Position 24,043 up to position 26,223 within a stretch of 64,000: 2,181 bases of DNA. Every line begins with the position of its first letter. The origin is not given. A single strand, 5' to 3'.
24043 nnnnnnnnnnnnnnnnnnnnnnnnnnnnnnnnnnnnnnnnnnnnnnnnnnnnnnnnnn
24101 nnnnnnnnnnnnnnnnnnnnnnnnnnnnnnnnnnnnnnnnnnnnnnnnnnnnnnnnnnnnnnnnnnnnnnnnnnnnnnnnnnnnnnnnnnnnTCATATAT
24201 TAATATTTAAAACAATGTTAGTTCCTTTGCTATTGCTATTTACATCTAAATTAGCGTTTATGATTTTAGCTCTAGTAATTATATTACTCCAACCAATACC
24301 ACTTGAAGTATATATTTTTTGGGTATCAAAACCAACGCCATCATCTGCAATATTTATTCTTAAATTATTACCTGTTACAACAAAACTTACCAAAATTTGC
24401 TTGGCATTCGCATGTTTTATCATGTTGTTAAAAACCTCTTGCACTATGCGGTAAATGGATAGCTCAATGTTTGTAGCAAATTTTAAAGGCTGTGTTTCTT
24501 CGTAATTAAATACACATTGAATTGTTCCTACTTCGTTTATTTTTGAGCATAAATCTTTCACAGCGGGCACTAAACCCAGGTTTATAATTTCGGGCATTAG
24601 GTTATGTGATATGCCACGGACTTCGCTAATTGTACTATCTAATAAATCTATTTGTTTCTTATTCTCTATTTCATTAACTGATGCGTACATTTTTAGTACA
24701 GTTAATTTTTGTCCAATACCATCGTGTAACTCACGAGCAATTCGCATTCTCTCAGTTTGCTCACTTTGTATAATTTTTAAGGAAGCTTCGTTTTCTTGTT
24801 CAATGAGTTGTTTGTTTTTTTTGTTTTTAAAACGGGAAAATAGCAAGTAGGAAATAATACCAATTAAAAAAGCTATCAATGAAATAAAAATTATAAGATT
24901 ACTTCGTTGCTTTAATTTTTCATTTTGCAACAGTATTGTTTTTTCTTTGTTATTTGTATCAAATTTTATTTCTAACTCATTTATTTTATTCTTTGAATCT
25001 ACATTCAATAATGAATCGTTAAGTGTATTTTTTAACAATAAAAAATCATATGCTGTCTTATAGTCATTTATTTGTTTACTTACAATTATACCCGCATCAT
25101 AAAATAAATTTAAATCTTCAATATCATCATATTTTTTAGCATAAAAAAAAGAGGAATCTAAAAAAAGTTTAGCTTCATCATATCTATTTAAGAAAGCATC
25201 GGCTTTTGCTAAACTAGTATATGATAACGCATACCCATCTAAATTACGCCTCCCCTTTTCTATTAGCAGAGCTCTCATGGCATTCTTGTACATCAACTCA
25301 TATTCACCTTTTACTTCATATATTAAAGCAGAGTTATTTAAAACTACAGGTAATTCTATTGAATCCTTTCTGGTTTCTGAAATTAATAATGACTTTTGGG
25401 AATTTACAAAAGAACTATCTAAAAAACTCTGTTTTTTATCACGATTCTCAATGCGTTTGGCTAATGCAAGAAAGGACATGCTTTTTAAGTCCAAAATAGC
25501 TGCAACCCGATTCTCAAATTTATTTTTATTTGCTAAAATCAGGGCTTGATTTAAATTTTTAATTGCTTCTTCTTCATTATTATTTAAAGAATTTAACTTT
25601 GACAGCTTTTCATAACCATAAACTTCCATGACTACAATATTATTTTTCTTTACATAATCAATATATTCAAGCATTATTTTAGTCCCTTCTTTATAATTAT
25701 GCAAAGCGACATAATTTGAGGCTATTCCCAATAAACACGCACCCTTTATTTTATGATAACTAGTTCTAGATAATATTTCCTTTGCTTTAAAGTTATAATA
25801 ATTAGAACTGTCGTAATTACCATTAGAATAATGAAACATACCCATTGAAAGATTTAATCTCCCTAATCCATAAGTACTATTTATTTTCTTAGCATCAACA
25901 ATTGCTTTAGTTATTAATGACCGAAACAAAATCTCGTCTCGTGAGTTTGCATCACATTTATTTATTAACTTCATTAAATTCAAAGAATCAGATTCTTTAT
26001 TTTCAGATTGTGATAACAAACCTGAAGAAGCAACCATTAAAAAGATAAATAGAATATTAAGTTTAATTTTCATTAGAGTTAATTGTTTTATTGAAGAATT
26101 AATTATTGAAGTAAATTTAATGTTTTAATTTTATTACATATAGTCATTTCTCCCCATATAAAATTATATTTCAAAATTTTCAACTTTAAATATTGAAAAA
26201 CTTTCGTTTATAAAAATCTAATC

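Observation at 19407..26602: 192-nt copy of the glnN 3' end, differing only by silent changes, forms the tail of a multiply deleted glnN remnant 6.7 kb downstream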

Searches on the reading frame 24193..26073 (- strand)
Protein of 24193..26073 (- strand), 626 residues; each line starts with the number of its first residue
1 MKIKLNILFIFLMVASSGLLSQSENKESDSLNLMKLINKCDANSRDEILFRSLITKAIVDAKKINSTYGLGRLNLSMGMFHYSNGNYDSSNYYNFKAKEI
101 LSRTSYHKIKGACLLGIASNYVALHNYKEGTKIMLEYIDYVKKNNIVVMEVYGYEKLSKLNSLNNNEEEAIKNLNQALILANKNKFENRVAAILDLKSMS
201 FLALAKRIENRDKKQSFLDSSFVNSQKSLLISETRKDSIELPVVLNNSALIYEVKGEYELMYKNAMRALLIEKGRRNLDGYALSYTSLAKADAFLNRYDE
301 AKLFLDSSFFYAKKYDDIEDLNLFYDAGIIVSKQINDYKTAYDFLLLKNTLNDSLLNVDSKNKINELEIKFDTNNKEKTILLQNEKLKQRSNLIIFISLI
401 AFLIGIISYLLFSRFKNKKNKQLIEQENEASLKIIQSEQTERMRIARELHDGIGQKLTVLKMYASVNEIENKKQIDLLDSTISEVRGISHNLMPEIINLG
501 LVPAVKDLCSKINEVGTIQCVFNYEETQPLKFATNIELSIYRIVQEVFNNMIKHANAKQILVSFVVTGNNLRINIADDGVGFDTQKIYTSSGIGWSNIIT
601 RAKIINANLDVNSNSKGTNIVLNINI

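Call 5: search_protein_families(library=pfam, proteins=[window:24193-26073:-])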
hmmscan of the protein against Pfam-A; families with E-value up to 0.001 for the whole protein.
window:24193-26073:- (626 aa): 4 families
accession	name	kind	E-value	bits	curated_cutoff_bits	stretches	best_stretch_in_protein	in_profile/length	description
PF07730.19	HisKA_3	-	2.2e-09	38.1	24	1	441-493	1-53/68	Histidine kinase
PF13424.12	TPR_12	-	9.7e-08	32.5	30.1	0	243-305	4-68/77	Tetratricopeptide repeat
PF02518.31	HATPase_c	-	2.8e-07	31.4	26.4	1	537-622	3-105/111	Histidine kinase-, DNA gyrase B-, and HSP90-like ATPase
PF13581.12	HATPase_c_2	-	0.00022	21.7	27.4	1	543-587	35-84/127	Histidine kinase-like ATPase domain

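Call 17: find_encoding_contigs(protein=window:24193-26073:-, flank=10000, max_places=10)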
Protein window:24193-26073:- (626 aa): 4 contigs read that carry it; 4 places shown.
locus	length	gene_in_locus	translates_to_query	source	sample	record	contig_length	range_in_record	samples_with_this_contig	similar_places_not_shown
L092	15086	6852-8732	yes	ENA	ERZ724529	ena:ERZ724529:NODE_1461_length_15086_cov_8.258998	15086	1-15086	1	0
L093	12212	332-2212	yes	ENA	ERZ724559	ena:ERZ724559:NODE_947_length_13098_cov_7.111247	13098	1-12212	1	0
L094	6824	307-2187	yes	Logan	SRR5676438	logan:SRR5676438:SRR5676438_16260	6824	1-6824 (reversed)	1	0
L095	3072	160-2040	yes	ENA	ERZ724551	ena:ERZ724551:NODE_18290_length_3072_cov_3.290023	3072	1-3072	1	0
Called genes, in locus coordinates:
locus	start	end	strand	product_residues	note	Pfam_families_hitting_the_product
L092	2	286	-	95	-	?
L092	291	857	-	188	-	PF26696:PTL_trimer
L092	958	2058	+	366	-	PF00425:Chorismate_bind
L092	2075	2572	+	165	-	-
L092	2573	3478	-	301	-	PF01370:Epimerase, PF08338:DUF1731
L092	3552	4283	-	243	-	-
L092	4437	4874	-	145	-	-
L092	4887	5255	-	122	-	-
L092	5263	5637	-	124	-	-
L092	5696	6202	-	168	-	-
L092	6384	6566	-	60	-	-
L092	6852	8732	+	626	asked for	PF13424:TPR_12 (faint), PF07730:HisKA_3, PF02518:HATPase_c (weak)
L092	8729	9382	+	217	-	PF00072:Response_reg, PF08281:Sigma70_r4_2, PF00196:GerE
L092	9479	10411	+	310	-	-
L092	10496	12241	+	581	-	PF06739:SBBP (faint), PF18962:Por_Secre_tail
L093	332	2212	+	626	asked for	PF13424:TPR_12 (faint), PF07730:HisKA_3, PF02518:HATPase_c (weak)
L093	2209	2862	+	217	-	PF00072:Response_reg, PF08281:Sigma70_r4_2, PF00196:GerE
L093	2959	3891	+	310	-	-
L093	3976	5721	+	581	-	PF06739:SBBP (faint), PF18962:Por_Secre_tail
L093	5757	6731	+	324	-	-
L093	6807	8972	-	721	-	PF12437:GSIII_N, PF00120:Gln-synt_C, PF18318:Gln-synt_C-ter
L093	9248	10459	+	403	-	PF03486:HI0933_like, PF07992:Pyr_redox_2 (faint), PF22780:HI0933_like_1st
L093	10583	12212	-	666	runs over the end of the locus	PF01433:Peptidase_M1, PF18962:Por_Secre_tail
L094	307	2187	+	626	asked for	PF13424:TPR_12 (faint), PF07730:HisKA_3, PF02518:HATPase_c (weak)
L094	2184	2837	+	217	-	PF00072:Response_reg, PF08281:Sigma70_r4_2, PF00196:GerE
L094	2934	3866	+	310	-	-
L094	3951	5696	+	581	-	PF06739:SBBP (faint), PF18962:Por_Secre_tail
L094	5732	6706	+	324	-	-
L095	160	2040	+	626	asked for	PF13424:TPR_12 (faint), PF07730:HisKA_3, PF02518:HATPase_c (weak)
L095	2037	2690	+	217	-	PF00072:Response_reg, PF08281:Sigma70_r4_2, PF00196:GerE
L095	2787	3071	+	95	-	?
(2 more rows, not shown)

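Call 22: find_related_loci(query=window:24193-26073:-, collection=metagenome_contigs, flank=10000)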
Query window:24193-26073:- (626 aa) in metagenome_contigs; peptide patterns used: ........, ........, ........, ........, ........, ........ (x = any residue, [..] = any of these).
118 stretches matched a pattern; 1 encode a relative of the query (tblastn E <= 1e-3); 1 distinct loci.
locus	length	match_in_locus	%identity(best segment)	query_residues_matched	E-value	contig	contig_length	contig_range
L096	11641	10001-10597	37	434-619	2e-28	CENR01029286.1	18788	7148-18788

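Call 23: find_homologous_proteins(query=window:24193-26073:-, max_evalue=1e-20)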
Query window:24193-26073:- (626 aa): 116 proteins with E <= 1e-20 among 8000 candidates.
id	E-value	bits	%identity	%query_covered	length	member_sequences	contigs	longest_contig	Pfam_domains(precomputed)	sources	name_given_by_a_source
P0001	0.0e+0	1313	100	100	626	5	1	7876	PF13424.13,PF07730.20,PF02518.32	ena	-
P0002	1.6e-149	517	47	100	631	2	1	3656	PF13424.13,PF07730.20,PF02518.32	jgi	jgi:two-component system, NarL family, sensor kinase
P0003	7.9e-144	498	43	99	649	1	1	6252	PF13424.13,PF13581.13,PF07730.20,PF02518.32,PF13181.13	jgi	jgi:two-component system, NarL family, sensor kinase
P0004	2.3e-143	497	53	89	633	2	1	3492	PF17874.8,PF00515.35,PF13424.13,PF28559.1,PF13176.13,PF07730.20,PF02518.32,PF13181.13,PF07719.24,PF13374.13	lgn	-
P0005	2.1e-142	494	44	100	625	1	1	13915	PF00515.35,PF13424.13,PF13581.13,PF07730.20,PF02518.32,PF07719.24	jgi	jgi:signal transduction histidine kinase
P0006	2.1e-137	477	43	99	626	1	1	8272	PF00515.35,PF13424.13,PF07730.20,PF02518.32,PF07719.24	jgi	jgi:signal transduction histidine kinase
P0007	2.6e-137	477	42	99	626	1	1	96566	PF14559.13,PF00515.35,PF13424.13,PF07730.20,PF02518.32,PF13181.13,PF07719.24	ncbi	-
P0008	2.8e-133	464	41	99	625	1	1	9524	PF17874.8,PF13424.13,PF07730.20,PF02518.32,PF13181.13,PF07719.24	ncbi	-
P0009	2.3e-124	434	41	99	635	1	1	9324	PF00515.35,PF13424.13,PF07730.20,PF02518.32,PF13181.13,PF07719.24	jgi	jgi:two-component system, NarL family, sensor kinase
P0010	2.9e-124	434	56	68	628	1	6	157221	PF00515.35,PF13424.13,PF07730.20,PF02518.32,PF24885.2,PF13181.13,PF07719.24,PF13374.13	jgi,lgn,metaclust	metaclust:\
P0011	2.4e-118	414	69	49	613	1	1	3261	PF00515.35,PF13424.13,PF13176.13,PF07730.20,PF02518.32,PF13181.13,PF07719.24,PF13374.13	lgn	-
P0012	1.4e-115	405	58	64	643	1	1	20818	PF25063.1,PF00515.35,PF13424.13,PF07730.20,PF02518.32,PF13428.13,PF13181.13,PF07719.24,PF13374.13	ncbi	-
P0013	4.2e-111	390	44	90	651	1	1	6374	PF10602.16,PF17874.8,PF00515.35,PF13424.13,PF28559.1,PF13176.13,PF07730.20,PF02518.32,PF13181.13,PF07719.24,PF13374.13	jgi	jgi:signal transduction histidine kinase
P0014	5.8e-111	390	41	92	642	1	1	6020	PF13424.13,PF07730.20,PF02518.32,PF13181.13,PF07719.24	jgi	jgi:signal transduction histidine kinase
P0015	3.5e-93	331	36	100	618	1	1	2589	PF17874.8,PF00515.35,PF13424.13,PF13581.13,PF13176.13,PF07730.20,PF02518.32,PF13181.13,PF07719.24,PF13374.13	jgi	jgi:two-component system, NarL family, sensor kinase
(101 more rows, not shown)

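Call 24: find_encoding_contigs(protein=P0007, flank=10000, max_places=3)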
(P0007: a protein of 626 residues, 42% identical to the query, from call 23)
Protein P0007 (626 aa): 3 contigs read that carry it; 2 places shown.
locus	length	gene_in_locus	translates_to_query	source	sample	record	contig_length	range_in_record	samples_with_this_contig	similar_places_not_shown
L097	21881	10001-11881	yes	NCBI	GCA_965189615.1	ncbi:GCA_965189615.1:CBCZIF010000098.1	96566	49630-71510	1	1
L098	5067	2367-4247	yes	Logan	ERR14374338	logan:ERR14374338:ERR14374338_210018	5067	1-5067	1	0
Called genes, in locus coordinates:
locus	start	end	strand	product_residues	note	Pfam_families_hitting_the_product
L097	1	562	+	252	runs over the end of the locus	PF00378:ECH_1, PF16113:ECH_2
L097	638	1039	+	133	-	-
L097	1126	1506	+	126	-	-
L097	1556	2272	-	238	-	PF02585:PIG-L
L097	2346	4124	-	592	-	PF00664:ABC_membrane, PF00005:ABC_tran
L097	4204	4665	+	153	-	PF01272:GreA_GreB (weak)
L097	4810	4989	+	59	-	-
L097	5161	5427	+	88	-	PF13744:HTH_37 (weak), PF12844:HTH_19 (weak), PF13560:HTH_31 (weak), PF01381:HTH_3, PF13443:HTH_26 (weak)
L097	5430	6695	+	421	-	PF13657:Couple_hipA, PF07804:HipA_C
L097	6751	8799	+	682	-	PF01364:Peptidase_C25 (weak), PF18962:Por_Secre_tail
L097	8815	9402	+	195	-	PF04542:Sigma70_r2, PF08281:Sigma70_r4_2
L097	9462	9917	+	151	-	PF00903:Glyoxalase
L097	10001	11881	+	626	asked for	PF13424:TPR_12 (faint), PF00515:TPR_1 (faint), PF07719:TPR_2 (faint), PF13181:TPR_8 (faint), PF14559:TPR_19 (faint), PF07730:HisKA_3, PF02518:HATPase_c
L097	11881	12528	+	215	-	PF00072:Response_reg, PF08281:Sigma70_r4_2, PF00196:GerE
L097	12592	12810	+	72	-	-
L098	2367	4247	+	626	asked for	PF13424:TPR_12 (faint), PF00515:TPR_1 (faint), PF07719:TPR_2 (faint), PF13181:TPR_8 (faint), PF14559:TPR_19 (faint), PF07730:HisKA_3, PF02518:HATPase_c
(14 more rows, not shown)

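Call 25: find_encoding_contigs(protein=P0005, flank=10000, max_places=3)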
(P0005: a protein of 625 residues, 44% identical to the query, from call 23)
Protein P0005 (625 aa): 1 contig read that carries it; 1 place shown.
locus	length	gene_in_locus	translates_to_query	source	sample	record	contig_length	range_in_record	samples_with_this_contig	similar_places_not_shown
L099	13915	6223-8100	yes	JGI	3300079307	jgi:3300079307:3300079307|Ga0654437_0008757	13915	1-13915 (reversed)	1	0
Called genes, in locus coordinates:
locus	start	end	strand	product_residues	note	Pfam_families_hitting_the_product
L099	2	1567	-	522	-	?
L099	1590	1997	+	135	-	PF01272:GreA_GreB (weak)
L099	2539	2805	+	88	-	PF13560:HTH_31 (weak), PF12844:HTH_19 (weak), PF01381:HTH_3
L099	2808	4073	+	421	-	PF13657:Couple_hipA, PF07804:HipA_C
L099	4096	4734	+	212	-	-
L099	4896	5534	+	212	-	-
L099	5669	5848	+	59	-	-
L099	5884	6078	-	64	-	-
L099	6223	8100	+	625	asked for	PF00515:TPR_1 (faint), PF07719:TPR_2 (faint), PF13424:TPR_12 (faint), PF07730:HisKA_3, PF13581:HATPase_c_2 (weak), PF02518:HATPase_c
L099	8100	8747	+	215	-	PF00072:Response_reg, PF08281:Sigma70_r4_2, PF00196:GerE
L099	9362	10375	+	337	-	-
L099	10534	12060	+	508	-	PF18962:Por_Secre_tail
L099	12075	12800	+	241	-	-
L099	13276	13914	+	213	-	?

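Call 64: list_cluster_members(proteins=[window:24193-26070:-, window:19674-20645:-])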
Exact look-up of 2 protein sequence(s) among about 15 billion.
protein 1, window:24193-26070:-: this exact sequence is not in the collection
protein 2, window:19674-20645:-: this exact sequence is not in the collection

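Call 65: list_cluster_members(proteins=[window:24196-26073:-, window:19677-20648:-, window:20687-22429:-, window:22517-23446:-, window:23546-24196:-])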
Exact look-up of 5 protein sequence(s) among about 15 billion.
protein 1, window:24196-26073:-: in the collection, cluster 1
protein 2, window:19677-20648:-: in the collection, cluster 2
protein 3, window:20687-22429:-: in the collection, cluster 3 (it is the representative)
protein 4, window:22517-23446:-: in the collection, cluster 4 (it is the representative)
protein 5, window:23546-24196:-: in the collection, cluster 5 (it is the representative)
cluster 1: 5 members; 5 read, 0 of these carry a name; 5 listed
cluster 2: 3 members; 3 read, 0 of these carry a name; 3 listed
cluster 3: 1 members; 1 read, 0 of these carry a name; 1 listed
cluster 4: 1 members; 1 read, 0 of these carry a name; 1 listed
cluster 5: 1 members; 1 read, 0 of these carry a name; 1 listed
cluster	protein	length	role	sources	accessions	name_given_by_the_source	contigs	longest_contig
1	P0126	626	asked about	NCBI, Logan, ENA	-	-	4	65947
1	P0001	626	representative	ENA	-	-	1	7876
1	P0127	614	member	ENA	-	-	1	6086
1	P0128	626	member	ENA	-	-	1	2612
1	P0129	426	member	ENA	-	-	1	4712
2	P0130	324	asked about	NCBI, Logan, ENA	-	-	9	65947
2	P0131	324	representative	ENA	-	-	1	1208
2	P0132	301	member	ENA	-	-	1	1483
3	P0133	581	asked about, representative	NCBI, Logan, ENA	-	-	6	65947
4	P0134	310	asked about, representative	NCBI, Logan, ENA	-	-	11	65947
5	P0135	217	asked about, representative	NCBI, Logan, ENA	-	-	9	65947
